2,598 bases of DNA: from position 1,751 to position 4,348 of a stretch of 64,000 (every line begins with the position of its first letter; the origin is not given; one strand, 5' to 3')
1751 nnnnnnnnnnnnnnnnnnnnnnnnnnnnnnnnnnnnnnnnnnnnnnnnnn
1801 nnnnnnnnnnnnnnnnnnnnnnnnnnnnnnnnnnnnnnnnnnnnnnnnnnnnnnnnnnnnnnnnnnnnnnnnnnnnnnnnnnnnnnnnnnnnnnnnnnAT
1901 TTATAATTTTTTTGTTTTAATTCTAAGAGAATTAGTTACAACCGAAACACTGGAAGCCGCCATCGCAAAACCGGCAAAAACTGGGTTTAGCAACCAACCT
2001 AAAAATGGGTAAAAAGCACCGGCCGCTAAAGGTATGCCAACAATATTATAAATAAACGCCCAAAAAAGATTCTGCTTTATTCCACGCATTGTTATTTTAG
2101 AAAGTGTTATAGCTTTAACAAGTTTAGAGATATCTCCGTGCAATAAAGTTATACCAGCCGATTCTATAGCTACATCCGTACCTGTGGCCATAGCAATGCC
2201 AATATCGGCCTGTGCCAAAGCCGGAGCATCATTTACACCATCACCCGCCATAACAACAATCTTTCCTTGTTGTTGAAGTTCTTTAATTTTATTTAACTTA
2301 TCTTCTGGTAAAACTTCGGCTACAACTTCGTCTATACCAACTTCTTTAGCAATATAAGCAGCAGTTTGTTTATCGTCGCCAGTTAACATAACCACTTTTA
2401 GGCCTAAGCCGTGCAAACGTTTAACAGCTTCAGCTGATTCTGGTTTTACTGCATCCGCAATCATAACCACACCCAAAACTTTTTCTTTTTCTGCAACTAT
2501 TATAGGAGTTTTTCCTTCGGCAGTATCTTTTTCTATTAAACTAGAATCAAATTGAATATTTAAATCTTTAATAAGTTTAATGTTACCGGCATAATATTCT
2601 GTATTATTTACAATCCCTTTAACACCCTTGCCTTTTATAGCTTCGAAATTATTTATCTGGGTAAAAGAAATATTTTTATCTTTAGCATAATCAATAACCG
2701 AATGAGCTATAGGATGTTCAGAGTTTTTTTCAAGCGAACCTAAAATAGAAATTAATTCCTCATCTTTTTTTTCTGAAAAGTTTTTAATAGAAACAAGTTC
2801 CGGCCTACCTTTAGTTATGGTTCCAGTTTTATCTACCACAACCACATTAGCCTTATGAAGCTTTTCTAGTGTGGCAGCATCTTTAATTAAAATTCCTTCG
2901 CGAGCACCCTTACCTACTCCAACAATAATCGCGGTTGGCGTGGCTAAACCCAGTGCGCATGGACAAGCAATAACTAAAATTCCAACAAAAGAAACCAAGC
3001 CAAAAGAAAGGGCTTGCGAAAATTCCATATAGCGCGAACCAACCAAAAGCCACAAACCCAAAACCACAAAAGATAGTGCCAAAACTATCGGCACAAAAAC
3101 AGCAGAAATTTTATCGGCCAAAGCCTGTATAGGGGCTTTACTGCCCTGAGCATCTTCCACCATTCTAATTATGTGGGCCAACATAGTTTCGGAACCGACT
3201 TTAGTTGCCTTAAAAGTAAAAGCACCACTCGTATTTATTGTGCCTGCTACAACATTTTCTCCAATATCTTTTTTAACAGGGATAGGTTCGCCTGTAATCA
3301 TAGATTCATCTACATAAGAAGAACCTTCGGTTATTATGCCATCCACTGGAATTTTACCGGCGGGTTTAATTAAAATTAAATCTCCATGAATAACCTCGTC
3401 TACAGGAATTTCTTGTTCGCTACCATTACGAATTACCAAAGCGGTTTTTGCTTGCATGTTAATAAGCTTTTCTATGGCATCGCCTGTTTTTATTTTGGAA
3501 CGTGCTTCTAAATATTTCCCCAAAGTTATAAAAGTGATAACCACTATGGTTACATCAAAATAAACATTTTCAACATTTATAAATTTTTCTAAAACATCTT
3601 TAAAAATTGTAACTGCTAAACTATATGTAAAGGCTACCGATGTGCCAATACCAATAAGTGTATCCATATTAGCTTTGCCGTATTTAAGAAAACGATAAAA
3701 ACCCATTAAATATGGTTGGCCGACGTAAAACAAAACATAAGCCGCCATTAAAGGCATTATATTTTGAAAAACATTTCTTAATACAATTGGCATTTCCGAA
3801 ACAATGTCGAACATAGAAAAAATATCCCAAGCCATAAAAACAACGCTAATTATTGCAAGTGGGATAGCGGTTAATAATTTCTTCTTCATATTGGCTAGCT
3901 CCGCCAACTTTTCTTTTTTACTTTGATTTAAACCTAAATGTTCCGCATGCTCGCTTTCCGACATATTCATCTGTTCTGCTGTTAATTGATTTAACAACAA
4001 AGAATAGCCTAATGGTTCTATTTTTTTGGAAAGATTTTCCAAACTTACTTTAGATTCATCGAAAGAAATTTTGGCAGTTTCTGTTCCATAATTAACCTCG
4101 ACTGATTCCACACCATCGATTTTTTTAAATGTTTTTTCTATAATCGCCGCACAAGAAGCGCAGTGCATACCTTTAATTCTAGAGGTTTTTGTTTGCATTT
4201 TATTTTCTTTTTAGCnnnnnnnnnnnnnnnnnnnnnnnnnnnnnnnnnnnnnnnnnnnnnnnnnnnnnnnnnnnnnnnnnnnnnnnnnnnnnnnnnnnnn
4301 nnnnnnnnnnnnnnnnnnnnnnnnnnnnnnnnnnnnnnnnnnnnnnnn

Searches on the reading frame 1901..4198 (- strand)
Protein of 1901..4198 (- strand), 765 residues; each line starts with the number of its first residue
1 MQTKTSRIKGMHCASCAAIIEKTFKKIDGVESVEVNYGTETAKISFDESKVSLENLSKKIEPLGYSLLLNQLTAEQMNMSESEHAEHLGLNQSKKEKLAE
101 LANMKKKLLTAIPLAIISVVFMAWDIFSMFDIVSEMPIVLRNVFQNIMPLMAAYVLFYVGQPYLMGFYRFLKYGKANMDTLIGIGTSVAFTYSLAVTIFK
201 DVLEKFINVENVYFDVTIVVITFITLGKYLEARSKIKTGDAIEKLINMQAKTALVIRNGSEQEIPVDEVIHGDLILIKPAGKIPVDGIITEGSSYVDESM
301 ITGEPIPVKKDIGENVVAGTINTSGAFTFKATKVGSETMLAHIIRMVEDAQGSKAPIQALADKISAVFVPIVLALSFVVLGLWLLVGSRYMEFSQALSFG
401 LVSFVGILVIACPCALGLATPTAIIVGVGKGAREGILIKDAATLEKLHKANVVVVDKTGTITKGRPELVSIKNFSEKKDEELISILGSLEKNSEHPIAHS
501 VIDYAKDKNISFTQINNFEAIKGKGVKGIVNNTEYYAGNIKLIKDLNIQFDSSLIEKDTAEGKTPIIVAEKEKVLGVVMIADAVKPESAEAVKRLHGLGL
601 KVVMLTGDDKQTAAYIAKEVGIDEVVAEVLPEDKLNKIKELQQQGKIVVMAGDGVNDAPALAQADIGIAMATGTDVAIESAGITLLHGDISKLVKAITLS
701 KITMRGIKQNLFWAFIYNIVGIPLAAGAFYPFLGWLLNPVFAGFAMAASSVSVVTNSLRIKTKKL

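Call 45: search_protein_families(library=pfam, proteins=[window:1901-4198:-], max_evalue=0.00001)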
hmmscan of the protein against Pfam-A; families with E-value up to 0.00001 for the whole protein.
window:1901-4198:- (765 aa): 3 families
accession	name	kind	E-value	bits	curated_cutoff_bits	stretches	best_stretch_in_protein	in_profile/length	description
PF00122.25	E1-E2_ATPase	-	1.7e-57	194.3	28.1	1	248-433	2-180/181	E1-E2 ATPase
PF00702.32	Hydrolase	-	6.2e-36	125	26.4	1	451-665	2-191/191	haloacid dehalogenase-like hydrolase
PF00403.32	HMA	-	4.2e-17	62.7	24.8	1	7-65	3-61/62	Heavy-metal-associated domain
